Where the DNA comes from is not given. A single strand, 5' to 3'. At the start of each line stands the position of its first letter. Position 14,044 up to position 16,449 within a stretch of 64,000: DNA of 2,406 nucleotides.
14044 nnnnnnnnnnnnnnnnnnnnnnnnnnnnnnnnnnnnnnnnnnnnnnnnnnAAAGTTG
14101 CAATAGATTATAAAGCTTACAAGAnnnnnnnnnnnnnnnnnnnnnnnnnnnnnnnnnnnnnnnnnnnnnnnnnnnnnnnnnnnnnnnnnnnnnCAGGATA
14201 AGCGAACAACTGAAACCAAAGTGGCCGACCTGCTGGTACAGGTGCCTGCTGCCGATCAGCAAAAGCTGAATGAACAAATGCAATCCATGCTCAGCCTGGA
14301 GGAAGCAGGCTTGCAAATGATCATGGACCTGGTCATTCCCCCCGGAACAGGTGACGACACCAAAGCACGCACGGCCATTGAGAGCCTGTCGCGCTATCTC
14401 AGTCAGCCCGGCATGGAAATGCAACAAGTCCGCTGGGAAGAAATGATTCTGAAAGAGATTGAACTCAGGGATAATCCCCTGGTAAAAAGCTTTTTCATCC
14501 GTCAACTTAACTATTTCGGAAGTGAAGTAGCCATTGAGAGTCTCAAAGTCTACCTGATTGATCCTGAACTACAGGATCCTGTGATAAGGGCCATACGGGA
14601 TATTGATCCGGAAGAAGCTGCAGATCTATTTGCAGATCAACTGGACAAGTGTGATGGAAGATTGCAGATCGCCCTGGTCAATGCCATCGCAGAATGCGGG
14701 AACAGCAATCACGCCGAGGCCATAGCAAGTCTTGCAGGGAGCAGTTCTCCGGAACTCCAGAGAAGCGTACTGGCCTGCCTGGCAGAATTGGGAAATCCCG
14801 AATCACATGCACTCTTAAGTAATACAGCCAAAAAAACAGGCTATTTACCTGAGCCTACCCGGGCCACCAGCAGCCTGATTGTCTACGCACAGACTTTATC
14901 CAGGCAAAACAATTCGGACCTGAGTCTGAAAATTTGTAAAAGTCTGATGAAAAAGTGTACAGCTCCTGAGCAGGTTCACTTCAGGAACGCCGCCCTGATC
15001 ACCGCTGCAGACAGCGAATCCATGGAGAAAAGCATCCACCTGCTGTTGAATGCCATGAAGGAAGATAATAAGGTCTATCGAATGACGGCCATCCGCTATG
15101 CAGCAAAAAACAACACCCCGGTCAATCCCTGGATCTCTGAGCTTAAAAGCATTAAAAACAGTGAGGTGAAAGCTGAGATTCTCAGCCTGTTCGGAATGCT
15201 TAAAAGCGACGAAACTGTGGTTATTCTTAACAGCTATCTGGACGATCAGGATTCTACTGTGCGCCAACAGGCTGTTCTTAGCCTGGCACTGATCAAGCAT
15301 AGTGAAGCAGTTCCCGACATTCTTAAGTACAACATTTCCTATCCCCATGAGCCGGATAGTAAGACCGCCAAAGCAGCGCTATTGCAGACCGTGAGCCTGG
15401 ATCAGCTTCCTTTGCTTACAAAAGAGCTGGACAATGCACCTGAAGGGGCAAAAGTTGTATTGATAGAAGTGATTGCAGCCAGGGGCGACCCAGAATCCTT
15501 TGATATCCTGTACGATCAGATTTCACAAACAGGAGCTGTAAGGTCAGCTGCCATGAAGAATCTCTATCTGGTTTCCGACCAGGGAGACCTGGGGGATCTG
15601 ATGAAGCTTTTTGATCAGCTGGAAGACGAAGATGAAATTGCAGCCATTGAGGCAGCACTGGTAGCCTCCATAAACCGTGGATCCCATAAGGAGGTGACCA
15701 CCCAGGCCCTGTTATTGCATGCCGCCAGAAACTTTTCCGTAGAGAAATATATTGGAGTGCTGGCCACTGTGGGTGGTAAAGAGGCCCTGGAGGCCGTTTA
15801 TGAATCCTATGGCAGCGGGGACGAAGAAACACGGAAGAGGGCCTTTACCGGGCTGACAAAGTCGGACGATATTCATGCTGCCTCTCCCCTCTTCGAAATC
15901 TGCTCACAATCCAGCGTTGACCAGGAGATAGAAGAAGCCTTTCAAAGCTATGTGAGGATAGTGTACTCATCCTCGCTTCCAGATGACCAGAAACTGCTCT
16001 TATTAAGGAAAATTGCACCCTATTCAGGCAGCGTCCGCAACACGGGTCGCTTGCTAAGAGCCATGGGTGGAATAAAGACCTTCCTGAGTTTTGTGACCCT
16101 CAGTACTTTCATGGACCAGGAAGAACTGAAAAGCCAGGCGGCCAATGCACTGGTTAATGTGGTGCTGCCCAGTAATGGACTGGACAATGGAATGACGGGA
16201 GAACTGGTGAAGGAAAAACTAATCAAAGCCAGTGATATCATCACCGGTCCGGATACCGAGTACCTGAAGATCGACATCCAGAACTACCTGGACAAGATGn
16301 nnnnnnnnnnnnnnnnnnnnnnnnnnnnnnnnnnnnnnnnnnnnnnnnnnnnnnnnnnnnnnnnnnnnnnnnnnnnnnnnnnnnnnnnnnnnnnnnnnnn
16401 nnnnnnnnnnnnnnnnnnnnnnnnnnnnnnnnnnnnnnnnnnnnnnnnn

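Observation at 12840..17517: Tat-exported Gfo/Idh/MocA oxidoreductase followed by a giant HEAT-repeat protein with tandem DUF1080 domains: candidate oxidative (non-hydrolytic) glycoside cleavage unit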

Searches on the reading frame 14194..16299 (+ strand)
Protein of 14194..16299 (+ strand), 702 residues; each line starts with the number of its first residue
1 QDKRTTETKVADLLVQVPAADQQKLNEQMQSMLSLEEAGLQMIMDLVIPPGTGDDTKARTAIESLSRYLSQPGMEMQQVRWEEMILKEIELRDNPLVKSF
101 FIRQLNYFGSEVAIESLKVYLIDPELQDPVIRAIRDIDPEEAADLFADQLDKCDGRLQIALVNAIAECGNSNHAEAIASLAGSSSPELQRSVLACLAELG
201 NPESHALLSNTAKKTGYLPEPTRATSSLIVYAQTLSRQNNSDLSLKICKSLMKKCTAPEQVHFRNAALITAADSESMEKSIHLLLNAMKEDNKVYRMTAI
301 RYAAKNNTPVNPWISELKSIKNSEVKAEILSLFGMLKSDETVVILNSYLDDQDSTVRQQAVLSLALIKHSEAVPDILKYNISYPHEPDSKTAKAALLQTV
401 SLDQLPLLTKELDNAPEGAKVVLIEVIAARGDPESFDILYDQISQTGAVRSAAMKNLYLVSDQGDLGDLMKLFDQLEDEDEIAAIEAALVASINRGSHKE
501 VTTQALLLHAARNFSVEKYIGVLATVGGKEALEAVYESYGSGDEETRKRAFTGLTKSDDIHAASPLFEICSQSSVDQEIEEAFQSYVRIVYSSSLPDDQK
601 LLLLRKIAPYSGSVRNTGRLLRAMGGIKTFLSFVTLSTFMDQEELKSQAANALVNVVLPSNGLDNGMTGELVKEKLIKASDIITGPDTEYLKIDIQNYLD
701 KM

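Call 54: search_protein_families(library=pfam, proteins=[window:14194-16299:+], max_evalue=10)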
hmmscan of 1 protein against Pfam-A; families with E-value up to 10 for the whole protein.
window:14194-16299:+ (702 aa): 7 families
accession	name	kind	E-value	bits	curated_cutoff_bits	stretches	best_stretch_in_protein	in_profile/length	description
PF13646.12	HEAT_2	-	3.2e-28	98.3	27.7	5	311-377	2-68/88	HEAT repeats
PF03130.22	HEAT_PBS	-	0.0019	19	20.9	1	356-378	1-23/27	PBS lyase HEAT-like repeat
PF11838.14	ERAP1_C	-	0.012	15.5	38.2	0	140-204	147-216/318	ERAP1-like C-terminal domain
PF18944.7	DUF5691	-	0.012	15.5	27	1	137-265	321-439/491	Family of unknown function (DUF5691)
PF02985.28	HEAT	-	0.031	15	23.5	1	347-365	7-25/31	HEAT repeat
PF12796.13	Ank_2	-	0.035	15.1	27.3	1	245-307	10-71/90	Ankyrin repeats (3 copies)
PF12717.13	Cnd1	-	0.16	12.5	26.4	1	335-371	53-89/162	non-SMC mitotic condensation complex subunit 1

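Call 63: search_protein_representatives(protein=window:14194-16299:+)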
Query: 702 residues. Proteins with E-value up to 0.001 (for the whole library): 3513; up to 1e-10: 1132; up to 1e-30: 253. The best 150 are listed.
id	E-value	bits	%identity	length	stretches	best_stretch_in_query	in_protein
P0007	0.0e+00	1153.8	75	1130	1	1-702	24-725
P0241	2.1e-151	522.4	39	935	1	1-702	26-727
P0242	1.2e-121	424.1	36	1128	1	1-700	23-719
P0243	1.8e-116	407.0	35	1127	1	1-702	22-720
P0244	1.3e-104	367.9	33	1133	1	1-699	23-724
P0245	1.3e-93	331.5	33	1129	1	1-702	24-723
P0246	3.9e-93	329.9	32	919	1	1-702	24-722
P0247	5.2e-92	326.2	32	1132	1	1-699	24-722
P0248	1.9e-91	324.4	32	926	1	3-702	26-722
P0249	4.3e-87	310.0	31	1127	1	1-700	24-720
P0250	1.1e-86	308.6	30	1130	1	1-702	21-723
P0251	2.6e-86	307.4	29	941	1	2-701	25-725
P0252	4.4e-86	306.6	29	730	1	1-702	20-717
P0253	9.5e-83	295.6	49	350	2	1-202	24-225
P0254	1.4e-82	295.0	29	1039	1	7-702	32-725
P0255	3.9e-82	293.6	29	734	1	1-702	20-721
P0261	5.1e-75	270.1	29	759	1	1-702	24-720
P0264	8.4e-73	262.8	30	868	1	1-632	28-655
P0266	1.1e-72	262.4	29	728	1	6-700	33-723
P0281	2.4e-65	238.2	26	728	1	8-702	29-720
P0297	2.4e-56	208.4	28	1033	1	2-676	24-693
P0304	6.3e-55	203.7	26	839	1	1-702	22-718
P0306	1.0e-54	203.0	26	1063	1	9-700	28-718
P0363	3.3e-42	161.7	25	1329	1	9-669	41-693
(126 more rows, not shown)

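Call 64: find_encoding_contigs(protein=P0252, flank=6000, max_places=3)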
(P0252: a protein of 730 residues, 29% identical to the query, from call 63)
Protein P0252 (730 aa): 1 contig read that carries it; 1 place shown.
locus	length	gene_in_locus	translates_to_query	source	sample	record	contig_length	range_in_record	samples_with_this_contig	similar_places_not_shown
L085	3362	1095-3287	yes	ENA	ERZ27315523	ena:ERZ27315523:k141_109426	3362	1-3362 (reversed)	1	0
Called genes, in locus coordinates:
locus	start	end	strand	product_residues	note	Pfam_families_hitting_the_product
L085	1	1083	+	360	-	?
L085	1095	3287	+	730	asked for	PF13646:HEAT_2 (faint)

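Call 65: search_protein_families(library=pfam, proteins=[P0241, P0252, P0255, P0254, P0261, P0297, P0306, P0363, P0264, P0304], max_evalue=0.001)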
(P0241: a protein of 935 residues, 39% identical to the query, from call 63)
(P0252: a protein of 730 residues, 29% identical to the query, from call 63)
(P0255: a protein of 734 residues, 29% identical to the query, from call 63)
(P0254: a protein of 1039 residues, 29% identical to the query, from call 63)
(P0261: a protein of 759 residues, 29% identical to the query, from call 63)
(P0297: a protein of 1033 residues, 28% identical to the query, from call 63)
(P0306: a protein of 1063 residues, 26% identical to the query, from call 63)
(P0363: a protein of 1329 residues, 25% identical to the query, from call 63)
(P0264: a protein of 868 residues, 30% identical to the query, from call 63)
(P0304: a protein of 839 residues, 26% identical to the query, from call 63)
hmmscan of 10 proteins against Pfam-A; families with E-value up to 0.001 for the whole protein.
P0241 (935 aa): 3 families
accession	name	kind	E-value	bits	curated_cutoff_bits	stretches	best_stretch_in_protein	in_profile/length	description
PF06439.18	3keto-disac_hyd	-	1.8e-35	123.1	26.8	1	732-920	1-172/187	3-keto-disaccharide hydrolase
PF13646.12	HEAT_2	-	8.5e-26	90.5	27.7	2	335-421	1-87/88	HEAT repeats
PF02985.28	HEAT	-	2.6e-08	33.8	23.5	0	367-390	2-25/31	HEAT repeat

P0252 (730 aa): 2 families
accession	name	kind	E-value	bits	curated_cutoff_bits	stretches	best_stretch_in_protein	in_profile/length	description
PF13646.12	HEAT_2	-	2.2e-20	73.2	27.7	1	422-505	4-87/88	HEAT repeats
PF02985.28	HEAT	-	3.4e-05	24.1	23.5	0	452-478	3-29/31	HEAT repeat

P0255 (734 aa): 1 family
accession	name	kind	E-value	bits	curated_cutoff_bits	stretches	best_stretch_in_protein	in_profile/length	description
PF13646.12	HEAT_2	-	5.3e-15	55.9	27.7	0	346-415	18-87/88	HEAT repeats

P0254 (1039 aa): 4 families
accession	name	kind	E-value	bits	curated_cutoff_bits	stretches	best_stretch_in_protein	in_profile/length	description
PF06439.18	3keto-disac_hyd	-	5e-47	160.8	26.8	2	849-1037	1-187/187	3-keto-disaccharide hydrolase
PF13646.12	HEAT_2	-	2.1e-28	98.9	27.7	2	337-413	3-80/88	HEAT repeats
PF20407.5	DUF1583_N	-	4e-05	23.9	22.9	0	768-805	78-114/150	Domain of unknown function (DUF1583_N)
PF02985.28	HEAT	-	9.9e-05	22.7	23.5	0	460-483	5-28/31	HEAT repeat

P0261 (759 aa): 1 family
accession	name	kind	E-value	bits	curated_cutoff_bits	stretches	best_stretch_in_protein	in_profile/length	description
PF13646.12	HEAT_2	-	3.4e-15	56.5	27.7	1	167-235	2-71/88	HEAT repeats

P0297 (1033 aa): 2 families
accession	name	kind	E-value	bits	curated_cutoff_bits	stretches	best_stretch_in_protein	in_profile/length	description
PF06439.18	3keto-disac_hyd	-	2.6e-50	171.5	26.8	1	839-1028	1-187/187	3-keto-disaccharide hydrolase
PF13646.12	HEAT_2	-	2.2e-21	76.3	27.7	1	331-411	2-81/88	HEAT repeats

P0306 (1063 aa): 7 families
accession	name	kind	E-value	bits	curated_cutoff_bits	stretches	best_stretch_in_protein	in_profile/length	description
PF06439.18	3keto-disac_hyd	-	8.1e-49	166.6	26.8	1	877-1061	1-187/187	3-keto-disaccharide hydrolase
PF13646.12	HEAT_2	-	9.7e-33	112.8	27.7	4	332-411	4-86/88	HEAT repeats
PF00754.31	F5_F8_type_C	-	9.3e-19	68.2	28.2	1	740-855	8-126/127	F5/8 type C domain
PF22633.2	F5_F8_type_C_2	-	7e-17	62.3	27.8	1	748-840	1-91/91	NedA-like, galactose-binding domain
PF02985.28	HEAT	-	1.5e-10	40.8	23.5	0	459-479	8-28/31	HEAT repeat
PF11838.14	ERAP1_C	-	1.1e-06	28.8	38.2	0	395-510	134-241/318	ERAP1-like C-terminal domain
PF03130.22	HEAT_PBS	-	0.00026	21.7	20.9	0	207-231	1-25/27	PBS lyase HEAT-like repeat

P0363 (1329 aa): 6 families
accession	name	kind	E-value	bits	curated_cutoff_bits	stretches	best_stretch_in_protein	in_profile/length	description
PF06439.18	3keto-disac_hyd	-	3.6e-137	454.7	26.8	3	1135-1326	2-187/187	3-keto-disaccharide hydrolase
PF13646.12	HEAT_2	-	2.9e-40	136.9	27.7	4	337-404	8-75/88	HEAT repeats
PF20407.5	DUF1583_N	-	2.2e-12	47.4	22.9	0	1067-1095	88-116/150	Domain of unknown function (DUF1583_N)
PF02985.28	HEAT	-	1.6e-10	40.6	23.5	0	365-383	5-23/31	HEAT repeat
PF11838.14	ERAP1_C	-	8.5e-06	25.8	38.2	0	558-678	121-239/318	ERAP1-like C-terminal domain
PF13513.12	HEAT_EZ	-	0.00018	22.4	27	0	553-579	28-54/55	HEAT-like repeat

P0264 (868 aa): 3 families
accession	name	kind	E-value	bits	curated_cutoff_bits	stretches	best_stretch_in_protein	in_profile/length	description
PF06439.18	3keto-disac_hyd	-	1.8e-42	146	26.8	1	679-866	1-187/187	3-keto-disaccharide hydrolase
PF13646.12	HEAT_2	-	6.8e-16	58.8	27.7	1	341-405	8-73/88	HEAT repeats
PF03130.22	HEAT_PBS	-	7.9e-05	23.3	20.9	0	379-402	1-24/27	PBS lyase HEAT-like repeat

P0304 (839 aa): 6 families
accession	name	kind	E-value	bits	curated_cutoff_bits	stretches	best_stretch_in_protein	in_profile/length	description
PF13646.12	HEAT_2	-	2.1e-36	124.5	27.7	3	333-408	3-79/88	HEAT repeats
PF06439.18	3keto-disac_hyd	-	1.1e-15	58.6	26.8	1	723-815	1-75/187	3-keto-disaccharide hydrolase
PF03130.22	HEAT_PBS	-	4.1e-12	45.7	20.9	1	376-401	1-26/27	PBS lyase HEAT-like repeat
PF02985.28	HEAT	-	1.4e-11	43.9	23.5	0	362-388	2-28/31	HEAT repeat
PF00514.29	Arm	-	1.1e-07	32.1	20.6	0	194-220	13-39/41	Armadillo/beta-catenin-like repeat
PF13513.12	HEAT_EZ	-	1.7e-07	32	27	0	359-387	27-55/55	HEAT-like repeat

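Call 67: find_encoding_contigs(protein=P0255, flank=8000, max_places=3)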
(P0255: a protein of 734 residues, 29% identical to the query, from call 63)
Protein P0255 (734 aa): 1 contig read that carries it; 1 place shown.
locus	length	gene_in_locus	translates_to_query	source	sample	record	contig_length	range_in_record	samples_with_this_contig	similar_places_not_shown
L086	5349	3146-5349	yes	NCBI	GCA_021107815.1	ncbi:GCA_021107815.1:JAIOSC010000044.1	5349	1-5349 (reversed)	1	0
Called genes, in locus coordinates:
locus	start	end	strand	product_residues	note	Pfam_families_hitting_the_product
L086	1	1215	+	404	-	?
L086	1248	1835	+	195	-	PF13181:TPR_8 (faint), PF13432:TPR_16 (faint), PF14559:TPR_19 (faint), PF13428:TPR_14 (faint), PF00515:TPR_1 (faint), PF13424:TPR_12 (weak), PF13431:TPR_17 (weak), PF07719:TPR_2 (weak), +5 more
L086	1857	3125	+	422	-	PF01408:GFO_IDH_MocA, PF19051:GFO_IDH_MocA_C2, PF22725:GFO_IDH_MocA_C3 (faint)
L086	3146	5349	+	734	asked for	PF13646:HEAT_2 (faint)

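Call 68: find_encoding_contigs(protein=P0363, flank=8000, max_places=3)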
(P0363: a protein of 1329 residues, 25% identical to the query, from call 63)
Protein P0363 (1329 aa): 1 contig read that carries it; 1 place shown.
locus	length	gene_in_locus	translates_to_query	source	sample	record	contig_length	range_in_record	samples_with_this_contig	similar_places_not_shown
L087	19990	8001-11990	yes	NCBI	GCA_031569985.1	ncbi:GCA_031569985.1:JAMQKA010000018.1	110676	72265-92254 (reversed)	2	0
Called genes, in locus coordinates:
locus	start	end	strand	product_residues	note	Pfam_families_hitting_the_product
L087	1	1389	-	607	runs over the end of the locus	PF00474:SSF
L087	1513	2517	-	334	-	PF04909:Amidohydro_2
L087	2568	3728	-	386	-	PF01380:SIS (weak)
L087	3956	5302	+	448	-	PF01408:GFO_IDH_MocA, PF21252:Glyco_hydro_109_C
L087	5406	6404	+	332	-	PF04909:Amidohydro_2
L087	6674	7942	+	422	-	PF01408:GFO_IDH_MocA, PF19051:GFO_IDH_MocA_C2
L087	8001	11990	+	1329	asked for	PF11838:ERAP1_C (faint), PF02985:HEAT (faint), PF13646:HEAT_2, PF06439:3keto-disac_hyd, PF20407:DUF1583_N (faint), PF06439:3keto-disac_hyd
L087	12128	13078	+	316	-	PF06439:3keto-disac_hyd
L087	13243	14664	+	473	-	PF01120:Alpha_L_fucos, PF00754:F5_F8_type_C, PF24607:CBM_AftD (weak)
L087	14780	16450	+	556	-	PF02838:Glyco_hydro_20b, PF00728:Glyco_hydro_20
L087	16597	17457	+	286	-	PF13406:SLT_2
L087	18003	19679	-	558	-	-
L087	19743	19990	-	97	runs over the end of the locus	PF00166:Cpn10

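Call 69: find_encoding_contigs(protein=P0266, flank=8000, max_places=3)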
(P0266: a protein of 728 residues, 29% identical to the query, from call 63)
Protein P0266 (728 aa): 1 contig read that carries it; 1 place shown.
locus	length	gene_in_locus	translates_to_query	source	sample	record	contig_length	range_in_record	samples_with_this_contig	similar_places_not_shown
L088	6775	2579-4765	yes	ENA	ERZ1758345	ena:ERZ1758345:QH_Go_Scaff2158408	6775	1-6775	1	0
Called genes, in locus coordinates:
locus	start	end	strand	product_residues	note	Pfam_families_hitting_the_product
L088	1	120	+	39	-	?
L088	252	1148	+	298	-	PF01261:AP_endonuc_2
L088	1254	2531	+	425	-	PF01408:GFO_IDH_MocA, PF19051:GFO_IDH_MocA_C2, PF22725:GFO_IDH_MocA_C3 (faint)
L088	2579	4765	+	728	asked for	PF02985:HEAT (faint), PF03130:HEAT_PBS (faint), PF13646:HEAT_2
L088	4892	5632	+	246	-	PF06439:3keto-disac_hyd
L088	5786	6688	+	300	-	PF02585:PIG-L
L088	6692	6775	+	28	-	?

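Call 70: find_encoding_contigs(protein=P0306, flank=8000, max_places=3)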
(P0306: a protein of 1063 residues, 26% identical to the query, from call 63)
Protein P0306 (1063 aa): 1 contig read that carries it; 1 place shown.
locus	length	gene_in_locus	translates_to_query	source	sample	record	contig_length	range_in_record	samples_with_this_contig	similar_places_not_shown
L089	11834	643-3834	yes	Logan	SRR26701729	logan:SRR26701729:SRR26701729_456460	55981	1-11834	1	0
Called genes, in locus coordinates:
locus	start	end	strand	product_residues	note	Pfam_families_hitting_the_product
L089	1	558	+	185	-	?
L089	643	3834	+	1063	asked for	PF11838:ERAP1_C (faint), PF02985:HEAT (faint), PF13646:HEAT_2, PF00754:F5_F8_type_C, PF22633:F5_F8_type_C_2, PF06439:3keto-disac_hyd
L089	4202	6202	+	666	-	PF18949:DUF5693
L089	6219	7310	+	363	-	PF04230:PS_pyruv_trans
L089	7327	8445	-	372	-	PF00072:Response_reg (faint), PF07238:PilZ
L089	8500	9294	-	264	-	PF02621:VitK2_biosynth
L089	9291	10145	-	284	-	PF01040:UbiA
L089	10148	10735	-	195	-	PF02441:Flavoprotein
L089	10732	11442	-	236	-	PF01209:Ubie_methyltran, PF13649:Methyltransf_25, PF13847:Methyltransf_31 (weak), PF08241:Methyltransf_11, PF08242:Methyltransf_12 (weak)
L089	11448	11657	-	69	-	-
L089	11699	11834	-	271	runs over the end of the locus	PF00582:Usp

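Call 71: find_encoding_contigs(protein=P0281, flank=8000, max_places=3)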
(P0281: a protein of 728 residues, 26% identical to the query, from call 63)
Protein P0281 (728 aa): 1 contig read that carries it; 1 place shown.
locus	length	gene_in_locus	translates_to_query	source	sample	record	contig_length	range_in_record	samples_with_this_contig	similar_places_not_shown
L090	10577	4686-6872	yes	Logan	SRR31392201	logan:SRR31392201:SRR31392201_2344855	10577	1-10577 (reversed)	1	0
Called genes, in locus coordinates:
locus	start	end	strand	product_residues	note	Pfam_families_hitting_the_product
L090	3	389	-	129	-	?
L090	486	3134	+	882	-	PF07940:Hepar_II_III_C (weak)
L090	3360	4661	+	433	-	PF01408:GFO_IDH_MocA, PF19051:GFO_IDH_MocA_C2, PF22725:GFO_IDH_MocA_C3 (faint)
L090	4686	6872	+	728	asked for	PF02985:HEAT (faint), PF13646:HEAT_2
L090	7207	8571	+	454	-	PF00155:Aminotran_1_2 (faint), PF01041:DegT_DnrJ_EryC1, PF01053:Cys_Met_Meta_PP (weak), PF01212:Beta_elim_lyase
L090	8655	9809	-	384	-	PF05048:NosD (faint), PF13229:Beta_helix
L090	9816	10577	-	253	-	?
